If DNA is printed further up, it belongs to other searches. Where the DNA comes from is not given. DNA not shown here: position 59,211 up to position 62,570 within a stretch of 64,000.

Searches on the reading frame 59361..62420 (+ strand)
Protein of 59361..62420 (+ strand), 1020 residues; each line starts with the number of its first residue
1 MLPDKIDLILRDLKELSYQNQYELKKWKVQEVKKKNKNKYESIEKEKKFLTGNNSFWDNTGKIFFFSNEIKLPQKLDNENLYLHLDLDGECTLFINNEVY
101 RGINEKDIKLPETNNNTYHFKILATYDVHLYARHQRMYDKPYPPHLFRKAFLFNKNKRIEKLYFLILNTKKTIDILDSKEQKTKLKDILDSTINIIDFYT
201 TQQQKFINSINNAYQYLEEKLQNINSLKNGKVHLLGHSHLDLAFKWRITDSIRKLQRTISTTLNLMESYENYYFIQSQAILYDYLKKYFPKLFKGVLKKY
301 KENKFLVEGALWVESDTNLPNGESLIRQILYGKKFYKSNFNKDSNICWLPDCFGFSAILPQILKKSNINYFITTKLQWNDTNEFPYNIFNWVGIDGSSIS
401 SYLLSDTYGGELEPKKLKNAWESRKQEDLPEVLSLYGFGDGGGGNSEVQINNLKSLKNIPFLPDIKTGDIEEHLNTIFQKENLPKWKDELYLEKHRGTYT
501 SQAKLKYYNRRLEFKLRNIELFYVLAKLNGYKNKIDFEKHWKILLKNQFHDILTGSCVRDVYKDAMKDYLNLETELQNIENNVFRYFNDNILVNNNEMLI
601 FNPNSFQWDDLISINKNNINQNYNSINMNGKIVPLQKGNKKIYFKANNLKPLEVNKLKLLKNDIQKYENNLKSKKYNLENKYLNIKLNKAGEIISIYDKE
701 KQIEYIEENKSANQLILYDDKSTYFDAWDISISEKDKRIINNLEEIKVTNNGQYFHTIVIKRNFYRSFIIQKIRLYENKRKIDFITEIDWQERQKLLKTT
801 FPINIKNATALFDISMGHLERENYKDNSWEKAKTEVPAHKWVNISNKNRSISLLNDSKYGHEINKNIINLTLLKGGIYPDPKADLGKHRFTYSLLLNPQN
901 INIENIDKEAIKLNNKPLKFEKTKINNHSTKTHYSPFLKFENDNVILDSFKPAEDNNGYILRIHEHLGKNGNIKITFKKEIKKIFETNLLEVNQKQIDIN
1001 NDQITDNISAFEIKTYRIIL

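Call 50: search_protein_families(library=pfam, proteins=[window:59361-62420:+], max_evalue=0.00001)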
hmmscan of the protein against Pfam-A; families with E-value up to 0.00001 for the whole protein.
window:59361-62420:+ (1020 aa): 4 families
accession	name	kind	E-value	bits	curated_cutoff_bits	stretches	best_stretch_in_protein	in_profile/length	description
PF01074.27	Glyco_hydro_38N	-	2.2e-69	234.3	25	1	231-486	1-269/270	Glycosyl hydrolases family 38 N-terminal domain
PF07748.19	Glyco_hydro_38C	-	1.1e-56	192.7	25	1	678-881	1-205/206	Glycosyl hydrolases family 38 C-terminal domain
PF09261.16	Alpha-mann_mid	-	6.2e-23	81.1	31.1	1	493-583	1-92/96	Alpha mannosidase middle domain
PF17677.7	Glyco_hydro38C2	-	3.9e-15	56.1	22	1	944-1016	1-72/72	Glycosyl hydrolases family 38 C-terminal beta sandwich domain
